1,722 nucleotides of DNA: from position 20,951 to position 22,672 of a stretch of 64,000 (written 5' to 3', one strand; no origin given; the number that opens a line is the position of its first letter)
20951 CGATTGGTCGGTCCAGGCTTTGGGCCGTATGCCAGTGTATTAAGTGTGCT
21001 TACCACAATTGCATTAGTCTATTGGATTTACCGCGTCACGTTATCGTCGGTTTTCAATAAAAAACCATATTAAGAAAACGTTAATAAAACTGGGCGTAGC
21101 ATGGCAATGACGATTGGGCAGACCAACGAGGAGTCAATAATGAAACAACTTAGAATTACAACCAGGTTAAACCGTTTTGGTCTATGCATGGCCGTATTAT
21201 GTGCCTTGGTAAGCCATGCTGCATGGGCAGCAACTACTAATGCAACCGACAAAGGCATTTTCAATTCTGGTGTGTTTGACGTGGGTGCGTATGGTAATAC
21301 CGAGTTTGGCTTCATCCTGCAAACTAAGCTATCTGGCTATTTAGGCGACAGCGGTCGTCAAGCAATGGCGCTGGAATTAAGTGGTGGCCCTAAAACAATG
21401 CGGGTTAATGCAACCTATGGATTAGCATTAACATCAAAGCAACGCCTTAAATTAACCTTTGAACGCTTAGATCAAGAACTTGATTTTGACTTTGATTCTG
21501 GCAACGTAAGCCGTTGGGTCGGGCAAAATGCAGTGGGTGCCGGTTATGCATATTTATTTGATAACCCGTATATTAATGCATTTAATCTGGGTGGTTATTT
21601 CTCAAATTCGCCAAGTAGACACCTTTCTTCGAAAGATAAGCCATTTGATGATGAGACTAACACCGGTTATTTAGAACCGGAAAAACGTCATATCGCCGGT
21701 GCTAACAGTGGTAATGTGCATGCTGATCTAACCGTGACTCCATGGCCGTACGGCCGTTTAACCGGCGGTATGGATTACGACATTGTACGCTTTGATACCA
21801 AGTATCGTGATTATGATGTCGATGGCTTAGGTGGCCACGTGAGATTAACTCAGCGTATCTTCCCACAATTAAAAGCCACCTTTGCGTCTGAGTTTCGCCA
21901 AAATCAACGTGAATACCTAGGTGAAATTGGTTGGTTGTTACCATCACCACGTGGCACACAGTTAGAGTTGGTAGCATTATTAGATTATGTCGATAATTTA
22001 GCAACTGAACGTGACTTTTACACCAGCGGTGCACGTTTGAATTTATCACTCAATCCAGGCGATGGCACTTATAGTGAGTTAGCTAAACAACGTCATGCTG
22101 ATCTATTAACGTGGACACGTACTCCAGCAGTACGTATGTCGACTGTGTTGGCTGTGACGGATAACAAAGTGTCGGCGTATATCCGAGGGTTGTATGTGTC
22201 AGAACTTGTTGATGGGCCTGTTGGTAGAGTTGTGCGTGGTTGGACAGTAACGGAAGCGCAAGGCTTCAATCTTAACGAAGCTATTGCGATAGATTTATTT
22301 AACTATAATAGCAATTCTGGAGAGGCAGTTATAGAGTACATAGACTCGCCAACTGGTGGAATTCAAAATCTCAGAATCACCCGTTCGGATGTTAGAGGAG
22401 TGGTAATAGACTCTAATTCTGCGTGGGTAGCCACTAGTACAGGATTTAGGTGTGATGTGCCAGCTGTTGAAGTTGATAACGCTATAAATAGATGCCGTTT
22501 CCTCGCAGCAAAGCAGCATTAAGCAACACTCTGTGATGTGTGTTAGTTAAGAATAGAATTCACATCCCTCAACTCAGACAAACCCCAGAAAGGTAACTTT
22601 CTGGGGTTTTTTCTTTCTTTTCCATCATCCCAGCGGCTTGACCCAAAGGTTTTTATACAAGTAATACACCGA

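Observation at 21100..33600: Accessory-looking segment: OPT transporter, paralog A, split ATPase/IS66, paralog B, giant repeat protein, orphan HTH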

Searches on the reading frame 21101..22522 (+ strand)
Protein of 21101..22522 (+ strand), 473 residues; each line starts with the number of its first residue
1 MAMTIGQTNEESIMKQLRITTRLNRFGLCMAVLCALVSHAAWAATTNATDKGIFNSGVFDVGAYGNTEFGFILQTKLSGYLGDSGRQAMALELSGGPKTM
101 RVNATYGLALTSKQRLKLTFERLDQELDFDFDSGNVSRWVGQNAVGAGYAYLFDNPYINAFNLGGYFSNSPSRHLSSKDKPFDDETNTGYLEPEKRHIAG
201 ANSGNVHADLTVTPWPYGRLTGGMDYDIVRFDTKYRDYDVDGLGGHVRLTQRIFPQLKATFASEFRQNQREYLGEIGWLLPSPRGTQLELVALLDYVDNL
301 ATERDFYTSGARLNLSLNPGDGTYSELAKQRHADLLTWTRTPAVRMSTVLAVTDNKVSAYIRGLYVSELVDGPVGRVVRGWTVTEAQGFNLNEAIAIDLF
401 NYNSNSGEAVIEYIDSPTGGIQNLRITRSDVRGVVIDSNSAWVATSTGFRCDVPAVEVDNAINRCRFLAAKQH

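Call 3: search_protein_families(library=pfam, proteins=[window:21101-22522:+], max_evalue=0.01)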
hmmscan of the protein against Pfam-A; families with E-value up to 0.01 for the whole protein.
window:21101-22522:+ (473 aa): 0 families

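Call 4: search_protein_families(library=ncbifam, proteins=[window:21101-22522:+], max_evalue=0.01)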
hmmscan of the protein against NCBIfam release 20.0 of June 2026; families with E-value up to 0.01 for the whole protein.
window:21101-22522:+ (473 aa): 0 families

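Call 18: find_homologous_proteins(query=window:21101-22522:+, max_evalue=0.001)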
Query window:21101-22522:+ (473 aa): 12 proteins with E <= 0.001 among 8000 candidates.
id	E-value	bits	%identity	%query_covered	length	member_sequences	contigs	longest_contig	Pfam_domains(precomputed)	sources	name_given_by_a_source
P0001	1.8e-114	401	51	86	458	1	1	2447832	-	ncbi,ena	-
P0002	5.0e-110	387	46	86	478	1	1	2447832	-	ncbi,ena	-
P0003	5.4e-109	383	46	91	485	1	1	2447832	-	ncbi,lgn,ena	-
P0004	1.1e-107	379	49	79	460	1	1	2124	-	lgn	-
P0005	2.8e-98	348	53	63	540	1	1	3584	-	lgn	-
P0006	3.3e-92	328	50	70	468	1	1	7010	-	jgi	-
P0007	3.5e-85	305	51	64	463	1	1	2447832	-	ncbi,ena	-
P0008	6.6e-85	304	40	88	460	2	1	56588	-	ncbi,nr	ncbi:MAG: hypothetical protein K0R12_804 [Gammaproteobacteria bacterium]|nr:hypothetical protein [Ga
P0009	8.3e-79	284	48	57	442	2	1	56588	-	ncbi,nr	ncbi:MAG: hypothetical protein K0R12_807 [Gammaproteobacteria bacterium]|nr:hypothetical protein [Ga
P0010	9.3e-78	280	41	81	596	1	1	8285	-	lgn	-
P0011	1.7e-76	276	45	67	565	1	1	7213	-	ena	-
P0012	3.7e-75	272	46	65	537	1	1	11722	-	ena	-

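Call 19: find_encoding_contigs(protein=P0001, flank=10000, max_places=3)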
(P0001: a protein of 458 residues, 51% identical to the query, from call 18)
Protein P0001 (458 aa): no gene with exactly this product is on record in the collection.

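Call 20: find_encoding_contigs(protein=P0008, flank=10000, max_places=3)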
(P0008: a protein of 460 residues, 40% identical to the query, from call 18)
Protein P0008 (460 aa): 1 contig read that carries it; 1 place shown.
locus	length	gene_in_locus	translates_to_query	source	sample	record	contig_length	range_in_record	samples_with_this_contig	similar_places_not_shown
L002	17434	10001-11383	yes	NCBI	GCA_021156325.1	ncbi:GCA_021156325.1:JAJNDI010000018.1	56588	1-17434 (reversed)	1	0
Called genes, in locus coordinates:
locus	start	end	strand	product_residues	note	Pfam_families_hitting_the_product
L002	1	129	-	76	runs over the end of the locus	PF01197:Ribosomal_L31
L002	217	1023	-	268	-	PF03372:Exo_endo_phos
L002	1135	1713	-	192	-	PF13511:DUF4124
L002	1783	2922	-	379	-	PF01545:Cation_efflux, PF16916:ZT_dimer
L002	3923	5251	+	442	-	-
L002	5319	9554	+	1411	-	-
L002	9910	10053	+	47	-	-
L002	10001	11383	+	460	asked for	-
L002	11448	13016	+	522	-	-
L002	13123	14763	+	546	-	-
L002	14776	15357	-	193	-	-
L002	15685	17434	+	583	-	PF00009:GTP_EFTU, PF01926:MMR_HSR1 (faint), PF22042:EF-G_D2 (weak), PF03144:GTP_EFTU_D2, PF00679:EFG_C, PF21018:BipA_C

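Call 24: find_encoding_contigs(protein=P0003, flank=10000, max_places=3)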
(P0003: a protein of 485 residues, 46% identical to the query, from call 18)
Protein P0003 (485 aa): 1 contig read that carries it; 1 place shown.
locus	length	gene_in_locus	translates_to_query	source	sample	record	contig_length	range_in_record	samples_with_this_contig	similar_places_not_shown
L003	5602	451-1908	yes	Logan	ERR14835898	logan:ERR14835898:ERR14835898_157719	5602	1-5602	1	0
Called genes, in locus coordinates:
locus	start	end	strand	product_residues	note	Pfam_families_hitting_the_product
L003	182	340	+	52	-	-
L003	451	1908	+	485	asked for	-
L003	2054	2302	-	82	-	-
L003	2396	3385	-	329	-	-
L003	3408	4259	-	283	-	-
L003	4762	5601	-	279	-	?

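Call 27: find_related_loci(query=A1, collection=genome_contigs, flank=10000)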
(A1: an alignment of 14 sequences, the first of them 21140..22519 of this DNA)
Query A1 (460 aa) in genome_contigs; peptide patterns used: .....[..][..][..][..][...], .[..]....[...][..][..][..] (x = any residue, [..] = any of these).
97 stretches matched a pattern; 13 encode a relative of the query (tblastn E <= 1e-3); 12 distinct loci.
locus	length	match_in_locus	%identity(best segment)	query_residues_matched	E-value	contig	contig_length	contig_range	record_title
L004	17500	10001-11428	38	1-455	2e-91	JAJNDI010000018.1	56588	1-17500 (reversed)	MAG: Gammaproteobacteria bacterium isolate C_No_T20_B_bin.24 scaffold_1079, whole genome shotgun sequence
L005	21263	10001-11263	40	37-454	3e-87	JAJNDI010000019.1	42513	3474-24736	MAG: Gammaproteobacteria bacterium isolate C_No_T20_B_bin.24 scaffold_1098, whole genome shotgun sequence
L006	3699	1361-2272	45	40-341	2e-86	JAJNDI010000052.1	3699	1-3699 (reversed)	MAG: Gammaproteobacteria bacterium isolate C_No_T20_B_bin.24 scaffold_33208, whole genome shotgun sequence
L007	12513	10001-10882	40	48-341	3e-65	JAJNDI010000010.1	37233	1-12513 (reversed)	MAG: Gammaproteobacteria bacterium isolate C_No_T20_B_bin.24 scaffold_585, whole genome shotgun sequence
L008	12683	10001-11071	34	9-356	2e-51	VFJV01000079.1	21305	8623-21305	MAG: Gammaproteobacteria bacterium isolate Bin_72_2 c_000005122257, whole genome shotgun sequence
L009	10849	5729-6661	36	38-345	2e-51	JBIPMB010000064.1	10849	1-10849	MAG: Gammaproteobacteria bacterium isolate ME2015-10-10_3300044731_group6_bin74 Rohwer_bin2488_scaffold_5918_c1, whole g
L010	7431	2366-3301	34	36-345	3e-48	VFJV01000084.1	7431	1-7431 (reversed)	MAG: Gammaproteobacteria bacterium isolate Bin_72_2 c_000002583729, whole genome shotgun sequence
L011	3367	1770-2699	34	36-344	1e-44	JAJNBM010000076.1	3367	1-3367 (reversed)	MAG: Gammaproteobacteria bacterium isolate C_No_T20_B_bin.126 scaffold_39140, whole genome shotgun sequence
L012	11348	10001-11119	31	2-357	4e-44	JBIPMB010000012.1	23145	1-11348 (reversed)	MAG: Gammaproteobacteria bacterium isolate ME2015-10-10_3300044731_group6_bin74 Rohwer_bin2488_scaffold_1223_c1, whole g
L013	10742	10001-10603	34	36-238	7e-31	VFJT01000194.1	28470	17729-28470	MAG: Gammaproteobacteria bacterium isolate Bin_72_12 c_000002882539, whole genome shotgun sequence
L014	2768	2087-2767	31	3-221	4e-26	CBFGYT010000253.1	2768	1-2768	MAG TPA_asm: uncultured bacterium isolate SRR32277368_binner13_Refined_3 genome assembly, contig: ERZ27321037.15673, who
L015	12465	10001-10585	34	73-265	2e-20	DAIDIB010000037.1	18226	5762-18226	MAG TPA_asm: Gammaproteobacteria bacterium isolate clean355 NODE_37_length_18226_cov_3.518927, whole genome shotgun sequ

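Call 36: predict_structure(alignment_id=A1)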
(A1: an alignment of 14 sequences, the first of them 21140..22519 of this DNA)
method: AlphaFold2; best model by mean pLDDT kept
length: 460 residues; sequences in the alignment: 14
mean_pLDDT: 79.4   pTM: 0.66
mean pLDDT of the five models: 79.4, 79.3, 78.8, 78.2, 77.7
residues with pLDDT >= 90: 124; 70-90: 250; 50-70: 44; < 50: 42
segments of 3 or more residues with pLDDT < 50: 1-18, 20-41
pLDDT, mean of each block of 10 residues (from residue 1): 35 47 38 37 75 83 84 88 91 92 95 82 87 95 88 92 62 59 80 92 88 88 79 91 92 84 89 85 79 86 75 73 87 82 75 80 84 80 87 89 67 88 84 89 76 74
secondary structure, 60 per line:
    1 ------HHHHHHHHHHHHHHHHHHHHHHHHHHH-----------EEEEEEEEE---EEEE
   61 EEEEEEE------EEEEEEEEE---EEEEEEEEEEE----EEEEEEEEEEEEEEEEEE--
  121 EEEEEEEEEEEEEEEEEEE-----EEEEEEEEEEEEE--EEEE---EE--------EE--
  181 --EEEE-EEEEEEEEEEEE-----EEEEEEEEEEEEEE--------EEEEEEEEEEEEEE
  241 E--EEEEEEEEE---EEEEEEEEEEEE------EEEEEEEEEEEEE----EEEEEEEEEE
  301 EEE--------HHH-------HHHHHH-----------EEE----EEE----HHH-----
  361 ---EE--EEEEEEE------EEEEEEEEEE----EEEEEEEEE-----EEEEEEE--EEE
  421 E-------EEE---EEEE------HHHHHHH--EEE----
elements in order: H7-33 E45-53 E57-67 E74-82 E86-96 E101-118 E121-139 E145-157 E160-163 E183-186 E188-199 E205-218 E227-241 E244-252 E256-267 E274-286 E291-303 H322-327 E339-341 E346-348 E368-374 E381-390 E395-403 E409-415 E418-421 E429-431 E435-438 H445-451 E454-456
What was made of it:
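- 21140..22522 (+): Paralog A, a solo copy. It has a signal peptide, a 14-stranded outer-membrane β-barrel, a conserved linker (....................) and a divergent C-terminal domain. No partner gene follows it. AF2 model with pLDDT 79 (call 36).
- On Two-partner secretion (type Vb): The model shows 14 strands directly after the signal peptide, with no periplasmic domain (call 36).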

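Call 58: search_protein_families(library=padloc, proteins=[window:21140-22522:+], max_evalue=0.01)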
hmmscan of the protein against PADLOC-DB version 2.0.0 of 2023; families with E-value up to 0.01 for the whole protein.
window:21140-22522:+ (460 aa): 0 families

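Call 71: find_encoding_contigs(protein=P0012, flank=10000, max_places=2)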
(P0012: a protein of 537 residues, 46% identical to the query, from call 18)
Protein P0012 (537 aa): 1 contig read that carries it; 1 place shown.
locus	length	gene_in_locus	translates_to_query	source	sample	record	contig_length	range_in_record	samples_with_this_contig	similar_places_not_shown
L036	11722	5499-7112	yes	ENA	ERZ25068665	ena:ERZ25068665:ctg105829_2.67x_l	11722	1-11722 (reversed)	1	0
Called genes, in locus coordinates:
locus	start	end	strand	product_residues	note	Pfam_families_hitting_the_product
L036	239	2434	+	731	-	PF00580:UvrD-helicase, PF13245:AAA_19, PF13604:AAA_30 (faint), PF01443:Viral_helicase1 (faint), PF13361:UvrD_C, PF13538:UvrD_C_2, PF21196:PcrA_UvrD_tudor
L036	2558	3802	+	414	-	-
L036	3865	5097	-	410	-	PF13173:AAA_14, PF13635:DUF4143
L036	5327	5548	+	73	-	-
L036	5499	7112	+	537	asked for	-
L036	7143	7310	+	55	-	-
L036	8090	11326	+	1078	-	-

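Call 87: fold_search(model_id=the predicted structure, library=pdb)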
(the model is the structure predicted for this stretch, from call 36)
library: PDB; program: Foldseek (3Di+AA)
matches with E <= 10: 1104; with E <= 0.001: 220
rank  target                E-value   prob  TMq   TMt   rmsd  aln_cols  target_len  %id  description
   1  3pf1_A                1.0e-06  1.00  0.35  0.38   8.5       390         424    8  E. coli FadL Asp348Ala mutant (released 2011-05-25)
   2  2f1c                  1.1e-06  1.00  0.35  0.56   8.0       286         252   12  Crystal structure of the monomeric porin OmpG (released 2006-06-27)
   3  4ctd_B                1.2e-06  1.00  0.35  0.61   6.4       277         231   10  X-ray structure of an engineered OmpG loop6-deletion (released 2014-08-13)
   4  4ctd_A                1.6e-06  1.00  0.34  0.60   6.4       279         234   11  X-ray structure of an engineered OmpG loop6-deletion (released 2014-08-13)
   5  2iwv_A                1.6e-06  1.00  0.35  0.52   8.2       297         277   10  Structure of the monomeric outer membrane porin OmpG in the open and closed conformation (released 2006-08-14)
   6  2x9k                  1.6e-06  1.00  0.33  0.50   8.9       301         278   10  Structure of a E.coli porin (released 2011-01-26)
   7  4n74                  1.9e-06  1.00  0.24  0.33  18.2       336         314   10  Crystal Structure of Outer Membrane Protein TamA beta-barrel Domain in E.coli (released 2014-10-15)
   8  3pgu                  2.1e-06  1.00  0.32  0.35  12.3       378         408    8  Phe3Glu mutant of EcFadL (released 2011-05-25)
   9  3dwn_A                2.2e-06  1.00  0.33  0.36  10.3       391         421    9  Crystal structure of the long-chain fatty acid transporter FadL mutant A77E/S100R (released 2008-12-16)
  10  7q5c                  2.2e-06  1.00  0.32  0.51   8.6       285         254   10  Crystal structure of OmpG in space group 96 (released 2022-11-16)
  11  2r4l_B                2.2e-06  1.00  0.32  0.35   9.8       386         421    9  Crystal structure of the long-chain fatty acid transporter FadL mutant P34A (released 2008-09-16)
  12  3pgs_A                2.4e-06  1.00  0.36  0.38   9.0       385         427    8  Phe3Gly mutant of EcFadL (released 2011-05-25)
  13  9dhe                  2.8e-06  1.00  0.21  0.17  29.5       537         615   12  The crystal structure on the heme/hemoglobin transporter ChuA, in complex with heme (released 2025-05-21)
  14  2r4o_A                3.4e-06  1.00  0.36  0.39   9.1       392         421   10  Crystal structure of the long-chain fatty acid transporter FadL mutant delta NPA (released 2008-09-16)
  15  3pgs_B                3.4e-06  1.00  0.34  0.37  10.1       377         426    9  Phe3Gly mutant of EcFadL (released 2011-05-25)
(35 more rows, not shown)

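Call 88: search_protein_families(library=pfam, alignment_id=A1, max_evalue=10)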
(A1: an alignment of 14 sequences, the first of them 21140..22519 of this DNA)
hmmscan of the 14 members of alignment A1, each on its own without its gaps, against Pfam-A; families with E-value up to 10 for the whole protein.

A. member 1, window:21140-22519:+ (460 aa): 0 families

B. families by the number of members that match (of 14 scanned): 4 families
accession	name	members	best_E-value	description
PF12582.13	DUF3757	2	0.0013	Protein of unknown function (DUF3757)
PF12147.14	Methyltransf_20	1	0.083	Putative methyltransferase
PF11880.13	DUF3400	1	0.14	Domain of unknown function (DUF3400)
PF13505.12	OMP_b-brl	1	2.6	Outer membrane protein beta-barrel domain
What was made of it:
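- On Two-partner secretion (type Vb): There is no Pfam match for any of the 14 family members at E <= 10 (call 88).
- On Inverse autotransporter (type Ve): No IAT_beta match (calls 36, 88).
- Closest known: Two-partner secretion. Different: The barrel has 14 strands, no POTRA domains and no ShlB/Omp85 match (calls 3, 36, 88).
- Closest known: Inverse autotransporters. Different: There is no IAT_beta, LysM or Big-domain match (calls 3, 88).
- Closest known: 14-stranded outer-membrane channels. Different: There is no Toluene_X or other family match (call 88) and no N-terminal hatch.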

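Call 95: search_protein_families(library=ncbifam, proteins=[L012:2287-3429:+, L012:3489-5861:+, L013:1998-3128:+, L013:3132-5507:+], max_evalue=0.001)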
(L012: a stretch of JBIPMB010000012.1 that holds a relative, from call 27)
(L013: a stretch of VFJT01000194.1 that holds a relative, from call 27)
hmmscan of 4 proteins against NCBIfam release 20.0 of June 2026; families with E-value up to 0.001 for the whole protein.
L012:2287-3429:+ (380 aa): 1 family
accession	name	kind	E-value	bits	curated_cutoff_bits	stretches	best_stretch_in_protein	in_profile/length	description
NF033890.1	DotM_IcmP_IVB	equivalog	8.2e-126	419.9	230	1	19-371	2-356/356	type IVB secretion system coupling complex protein DotM/IcmP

L012:3489-5861:+ (790 aa): 6 families
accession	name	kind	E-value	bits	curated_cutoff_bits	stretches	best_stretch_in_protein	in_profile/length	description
NF041447.1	TrbC_conju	equivalog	2.3e-118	396.5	800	1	28-649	10-645/685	F-type conjugative transfer protein TrbC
TIGR03743.1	SXT_TraD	subfamily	1.4e-16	60.1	366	2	120-195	163-238/636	conjugative transfer system coupling protein TraD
NF045973.1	conju_CD1115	equivalog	1.9e-13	50.1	250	1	127-565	19-419/442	VirD4-like conjugal transfer protein, CD1115 family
NF041017.1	DNA_import_CedB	equivalog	1.3e-07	30.6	700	1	77-171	224-315/590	DNA import protein CedB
TIGR03754.1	conj_TOL_TraD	equivalog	3.1e-06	26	647.55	1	119-195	167-243/643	type IV conjugative transfer system coupling protein TraD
NF053655.1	CedD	equivalog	1.5e-05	23.9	600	1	123-181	212-270/527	DNA-translocating ATPase CedD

L013:1998-3128:+ (376 aa): 1 family
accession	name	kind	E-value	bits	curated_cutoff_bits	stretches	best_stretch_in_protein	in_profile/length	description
NF033890.1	DotM_IcmP_IVB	equivalog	7.1e-126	420.1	230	1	19-371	2-356/356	type IVB secretion system coupling complex protein DotM/IcmP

L013:3132-5507:+ (791 aa): 6 families
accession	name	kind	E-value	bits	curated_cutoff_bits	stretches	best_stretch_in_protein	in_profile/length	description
NF041447.1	TrbC_conju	equivalog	4.7e-118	395.5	800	1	29-610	11-605/685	F-type conjugative transfer protein TrbC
TIGR03743.1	SXT_TraD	subfamily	3.3e-16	58.9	366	2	115-196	159-239/636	conjugative transfer system coupling protein TraD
NF045973.1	conju_CD1115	equivalog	1.1e-12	47.6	250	2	430-561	291-415/442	VirD4-like conjugal transfer protein, CD1115 family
NF041017.1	DNA_import_CedB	equivalog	3e-07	29.5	700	1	77-171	224-315/590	DNA import protein CedB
TIGR03754.1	conj_TOL_TraD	equivalog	6.3e-06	25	647.55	1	120-195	168-243/643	type IV conjugative transfer system coupling protein TraD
NF053655.1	CedD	equivalog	1.5e-05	23.9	600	1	124-181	213-270/527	DNA-translocating ATPase CedD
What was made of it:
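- Two family-bearing MAGs encode DotM/IcmP next to their barrel genes (call 95). Family-bearing MAGs encode DotM/IcmP and a DotL-like coupling protein (call 95).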
